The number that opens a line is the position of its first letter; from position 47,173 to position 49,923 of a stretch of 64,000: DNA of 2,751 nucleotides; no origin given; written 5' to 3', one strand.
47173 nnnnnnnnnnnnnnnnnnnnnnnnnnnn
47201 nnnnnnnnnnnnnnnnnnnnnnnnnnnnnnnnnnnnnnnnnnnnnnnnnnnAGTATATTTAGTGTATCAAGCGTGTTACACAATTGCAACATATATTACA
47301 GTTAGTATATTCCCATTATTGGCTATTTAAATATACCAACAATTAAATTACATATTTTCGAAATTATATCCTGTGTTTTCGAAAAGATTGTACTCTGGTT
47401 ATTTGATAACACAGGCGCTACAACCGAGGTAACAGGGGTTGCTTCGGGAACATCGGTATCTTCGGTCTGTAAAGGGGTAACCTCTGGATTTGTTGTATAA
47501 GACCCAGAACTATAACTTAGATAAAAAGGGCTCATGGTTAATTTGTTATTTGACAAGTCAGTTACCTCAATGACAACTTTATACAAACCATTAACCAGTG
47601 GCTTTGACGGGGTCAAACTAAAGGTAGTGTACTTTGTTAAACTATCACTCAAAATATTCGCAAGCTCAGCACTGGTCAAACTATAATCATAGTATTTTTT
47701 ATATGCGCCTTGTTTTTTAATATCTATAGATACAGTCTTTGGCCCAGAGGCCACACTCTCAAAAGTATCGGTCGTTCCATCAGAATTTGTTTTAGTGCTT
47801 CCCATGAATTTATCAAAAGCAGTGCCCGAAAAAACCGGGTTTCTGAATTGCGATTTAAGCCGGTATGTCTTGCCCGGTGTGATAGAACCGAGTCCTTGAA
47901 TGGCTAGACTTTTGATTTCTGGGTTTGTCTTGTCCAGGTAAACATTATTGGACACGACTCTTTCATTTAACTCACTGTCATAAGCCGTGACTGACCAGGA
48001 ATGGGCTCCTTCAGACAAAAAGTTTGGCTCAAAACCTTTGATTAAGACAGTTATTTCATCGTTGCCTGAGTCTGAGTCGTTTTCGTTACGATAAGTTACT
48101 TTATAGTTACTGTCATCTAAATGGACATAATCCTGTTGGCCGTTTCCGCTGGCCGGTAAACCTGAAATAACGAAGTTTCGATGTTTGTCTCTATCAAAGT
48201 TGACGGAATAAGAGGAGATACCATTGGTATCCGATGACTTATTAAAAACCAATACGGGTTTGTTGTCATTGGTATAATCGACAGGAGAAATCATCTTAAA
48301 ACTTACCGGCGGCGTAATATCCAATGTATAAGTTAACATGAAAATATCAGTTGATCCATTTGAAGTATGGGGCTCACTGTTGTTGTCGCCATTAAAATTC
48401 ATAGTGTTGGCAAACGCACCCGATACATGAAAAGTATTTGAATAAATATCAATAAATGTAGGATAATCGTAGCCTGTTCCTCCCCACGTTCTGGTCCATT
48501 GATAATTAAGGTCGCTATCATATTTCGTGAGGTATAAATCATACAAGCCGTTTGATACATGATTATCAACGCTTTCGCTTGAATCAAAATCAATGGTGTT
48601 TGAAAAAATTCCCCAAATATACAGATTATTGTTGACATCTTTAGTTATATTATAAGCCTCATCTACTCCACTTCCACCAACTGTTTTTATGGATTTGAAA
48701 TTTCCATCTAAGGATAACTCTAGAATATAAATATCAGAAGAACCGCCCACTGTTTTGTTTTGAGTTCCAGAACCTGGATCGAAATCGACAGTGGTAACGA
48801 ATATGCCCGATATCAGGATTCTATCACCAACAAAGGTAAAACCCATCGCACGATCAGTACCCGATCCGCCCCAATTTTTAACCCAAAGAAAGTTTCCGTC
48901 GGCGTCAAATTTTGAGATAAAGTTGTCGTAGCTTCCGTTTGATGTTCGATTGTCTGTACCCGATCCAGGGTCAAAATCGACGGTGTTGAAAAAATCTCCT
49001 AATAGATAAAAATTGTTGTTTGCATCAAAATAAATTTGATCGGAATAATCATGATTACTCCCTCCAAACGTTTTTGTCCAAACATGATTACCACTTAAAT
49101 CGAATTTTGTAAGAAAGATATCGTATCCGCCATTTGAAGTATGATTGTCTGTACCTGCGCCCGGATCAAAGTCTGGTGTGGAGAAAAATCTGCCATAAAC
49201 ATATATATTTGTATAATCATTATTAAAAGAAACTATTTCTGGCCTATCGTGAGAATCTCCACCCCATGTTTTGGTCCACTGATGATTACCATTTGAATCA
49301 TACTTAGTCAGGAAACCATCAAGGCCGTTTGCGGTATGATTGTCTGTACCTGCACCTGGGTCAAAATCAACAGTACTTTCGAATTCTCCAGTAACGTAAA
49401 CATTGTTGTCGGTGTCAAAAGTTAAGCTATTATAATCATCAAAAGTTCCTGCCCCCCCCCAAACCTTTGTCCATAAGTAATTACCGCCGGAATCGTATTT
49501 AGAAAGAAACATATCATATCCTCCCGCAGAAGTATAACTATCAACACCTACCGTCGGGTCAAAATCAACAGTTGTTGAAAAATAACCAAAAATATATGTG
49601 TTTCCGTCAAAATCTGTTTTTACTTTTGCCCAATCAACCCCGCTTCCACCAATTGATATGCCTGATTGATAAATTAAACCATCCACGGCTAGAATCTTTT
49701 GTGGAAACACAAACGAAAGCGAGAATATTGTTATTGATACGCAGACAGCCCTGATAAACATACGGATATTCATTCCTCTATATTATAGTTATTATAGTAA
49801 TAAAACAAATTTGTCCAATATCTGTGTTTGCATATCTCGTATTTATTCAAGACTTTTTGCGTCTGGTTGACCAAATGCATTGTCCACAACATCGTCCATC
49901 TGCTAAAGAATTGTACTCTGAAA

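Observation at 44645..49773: Two adjacent giant paralogous surface proteins with different beta-propellers and near-identical intragenic DNA repeats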

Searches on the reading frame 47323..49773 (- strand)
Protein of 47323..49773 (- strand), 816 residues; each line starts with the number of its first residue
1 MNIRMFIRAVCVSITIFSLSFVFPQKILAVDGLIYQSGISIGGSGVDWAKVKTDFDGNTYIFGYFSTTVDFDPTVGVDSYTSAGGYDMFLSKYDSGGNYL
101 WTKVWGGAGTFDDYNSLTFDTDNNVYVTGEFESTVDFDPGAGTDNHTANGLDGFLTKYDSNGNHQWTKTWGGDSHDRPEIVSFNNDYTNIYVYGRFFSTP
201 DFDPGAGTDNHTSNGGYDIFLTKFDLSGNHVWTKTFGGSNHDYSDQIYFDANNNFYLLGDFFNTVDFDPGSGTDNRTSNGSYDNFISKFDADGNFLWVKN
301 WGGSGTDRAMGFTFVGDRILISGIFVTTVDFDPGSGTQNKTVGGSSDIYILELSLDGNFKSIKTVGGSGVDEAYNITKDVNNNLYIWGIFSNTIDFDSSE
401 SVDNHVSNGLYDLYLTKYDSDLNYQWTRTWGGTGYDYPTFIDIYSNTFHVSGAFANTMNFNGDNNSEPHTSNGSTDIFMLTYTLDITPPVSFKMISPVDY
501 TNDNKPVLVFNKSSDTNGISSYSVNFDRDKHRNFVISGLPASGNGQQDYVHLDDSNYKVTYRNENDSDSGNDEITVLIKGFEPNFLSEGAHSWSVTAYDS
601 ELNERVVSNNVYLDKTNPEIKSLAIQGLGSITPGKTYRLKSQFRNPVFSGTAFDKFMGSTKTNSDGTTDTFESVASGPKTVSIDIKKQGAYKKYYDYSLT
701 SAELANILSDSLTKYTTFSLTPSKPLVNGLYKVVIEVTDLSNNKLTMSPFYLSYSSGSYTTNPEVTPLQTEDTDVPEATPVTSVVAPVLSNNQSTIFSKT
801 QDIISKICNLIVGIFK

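Call 5: search_protein_families(library=pfam, proteins=[window:47323-49773:-], max_evalue=0.1)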
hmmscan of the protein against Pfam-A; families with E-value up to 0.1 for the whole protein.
window:47323-49773:- (816 aa): 2 families
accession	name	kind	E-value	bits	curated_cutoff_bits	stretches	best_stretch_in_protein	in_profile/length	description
PF06739.17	SBBP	-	0.0021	18.4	20.5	1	105-129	6-30/38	Beta-propeller repeat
PF19077.6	Big_13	-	0.0055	17.6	27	0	716-749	62-95/102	Bacterial Ig-like domain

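Call 10: search_protein_families(library=ncbifam, proteins=[window:47323-49773:-], max_evalue=0.1)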
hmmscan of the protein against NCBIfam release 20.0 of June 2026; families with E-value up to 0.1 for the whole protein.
window:47323-49773:- (816 aa): 1 family
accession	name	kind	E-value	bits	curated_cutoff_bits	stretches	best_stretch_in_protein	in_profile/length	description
NF047494.1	Lepto_SBBP_lipo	equivalog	7.9e-31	107.2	400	3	81-261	275-445/466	SBBP repeat beta-propeller lipoprotein, LipL53 family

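Call 12: search_solved_structures(query=window:47323-49773:-, max_evalue=0.1)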
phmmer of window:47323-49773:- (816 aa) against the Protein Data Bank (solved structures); distinct sequences matched with E-value up to 0.1: 4.
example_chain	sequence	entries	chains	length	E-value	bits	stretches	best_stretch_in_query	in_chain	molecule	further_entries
7fh6_A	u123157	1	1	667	1.3e-33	119.7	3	87-356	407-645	CylK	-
7ron_A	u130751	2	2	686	3e-24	88.7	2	87-356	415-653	CylK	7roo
7fh8_A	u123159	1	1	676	5.3e-23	84.6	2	87-356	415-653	CylK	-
7fh7_A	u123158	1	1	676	6.5e-23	84.3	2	77-259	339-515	CylK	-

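Call 26: search_protein_families(library=phrogs, proteins=[window:47323-49773:-], max_evalue=0.001)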
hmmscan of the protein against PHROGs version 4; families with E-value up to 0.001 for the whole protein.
window:47323-49773:- (816 aa): 0 families

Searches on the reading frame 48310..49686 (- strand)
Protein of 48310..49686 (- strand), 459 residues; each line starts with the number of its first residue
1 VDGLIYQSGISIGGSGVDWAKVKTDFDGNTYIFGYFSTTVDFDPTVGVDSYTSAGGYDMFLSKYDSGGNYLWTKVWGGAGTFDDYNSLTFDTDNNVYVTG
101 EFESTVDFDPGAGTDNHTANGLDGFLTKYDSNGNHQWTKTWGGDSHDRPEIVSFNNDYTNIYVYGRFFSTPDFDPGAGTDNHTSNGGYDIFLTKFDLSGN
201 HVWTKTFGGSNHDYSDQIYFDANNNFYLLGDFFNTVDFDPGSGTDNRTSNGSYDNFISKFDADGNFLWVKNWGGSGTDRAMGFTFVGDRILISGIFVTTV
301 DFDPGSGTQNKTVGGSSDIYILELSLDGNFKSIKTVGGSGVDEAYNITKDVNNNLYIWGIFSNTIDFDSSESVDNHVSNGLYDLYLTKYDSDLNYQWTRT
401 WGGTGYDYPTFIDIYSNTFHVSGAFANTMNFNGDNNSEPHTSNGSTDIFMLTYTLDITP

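Call 67: search_solved_structures(query=window:48310-49686:-, max_evalue=0.001, show_alignments=1)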
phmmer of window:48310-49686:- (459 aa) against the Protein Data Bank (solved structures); distinct sequences matched with E-value up to 0.001: 4.
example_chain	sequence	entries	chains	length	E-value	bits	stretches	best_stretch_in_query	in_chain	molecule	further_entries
7ron_A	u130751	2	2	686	9e-31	110.7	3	90-278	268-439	CylK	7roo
7fh6_A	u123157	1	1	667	1.3e-30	110.2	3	87-280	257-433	CylK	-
7fh7_A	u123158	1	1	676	2.8e-30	109.1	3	87-280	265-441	CylK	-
7fh8_A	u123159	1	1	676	2.8e-30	109.1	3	87-280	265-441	CylK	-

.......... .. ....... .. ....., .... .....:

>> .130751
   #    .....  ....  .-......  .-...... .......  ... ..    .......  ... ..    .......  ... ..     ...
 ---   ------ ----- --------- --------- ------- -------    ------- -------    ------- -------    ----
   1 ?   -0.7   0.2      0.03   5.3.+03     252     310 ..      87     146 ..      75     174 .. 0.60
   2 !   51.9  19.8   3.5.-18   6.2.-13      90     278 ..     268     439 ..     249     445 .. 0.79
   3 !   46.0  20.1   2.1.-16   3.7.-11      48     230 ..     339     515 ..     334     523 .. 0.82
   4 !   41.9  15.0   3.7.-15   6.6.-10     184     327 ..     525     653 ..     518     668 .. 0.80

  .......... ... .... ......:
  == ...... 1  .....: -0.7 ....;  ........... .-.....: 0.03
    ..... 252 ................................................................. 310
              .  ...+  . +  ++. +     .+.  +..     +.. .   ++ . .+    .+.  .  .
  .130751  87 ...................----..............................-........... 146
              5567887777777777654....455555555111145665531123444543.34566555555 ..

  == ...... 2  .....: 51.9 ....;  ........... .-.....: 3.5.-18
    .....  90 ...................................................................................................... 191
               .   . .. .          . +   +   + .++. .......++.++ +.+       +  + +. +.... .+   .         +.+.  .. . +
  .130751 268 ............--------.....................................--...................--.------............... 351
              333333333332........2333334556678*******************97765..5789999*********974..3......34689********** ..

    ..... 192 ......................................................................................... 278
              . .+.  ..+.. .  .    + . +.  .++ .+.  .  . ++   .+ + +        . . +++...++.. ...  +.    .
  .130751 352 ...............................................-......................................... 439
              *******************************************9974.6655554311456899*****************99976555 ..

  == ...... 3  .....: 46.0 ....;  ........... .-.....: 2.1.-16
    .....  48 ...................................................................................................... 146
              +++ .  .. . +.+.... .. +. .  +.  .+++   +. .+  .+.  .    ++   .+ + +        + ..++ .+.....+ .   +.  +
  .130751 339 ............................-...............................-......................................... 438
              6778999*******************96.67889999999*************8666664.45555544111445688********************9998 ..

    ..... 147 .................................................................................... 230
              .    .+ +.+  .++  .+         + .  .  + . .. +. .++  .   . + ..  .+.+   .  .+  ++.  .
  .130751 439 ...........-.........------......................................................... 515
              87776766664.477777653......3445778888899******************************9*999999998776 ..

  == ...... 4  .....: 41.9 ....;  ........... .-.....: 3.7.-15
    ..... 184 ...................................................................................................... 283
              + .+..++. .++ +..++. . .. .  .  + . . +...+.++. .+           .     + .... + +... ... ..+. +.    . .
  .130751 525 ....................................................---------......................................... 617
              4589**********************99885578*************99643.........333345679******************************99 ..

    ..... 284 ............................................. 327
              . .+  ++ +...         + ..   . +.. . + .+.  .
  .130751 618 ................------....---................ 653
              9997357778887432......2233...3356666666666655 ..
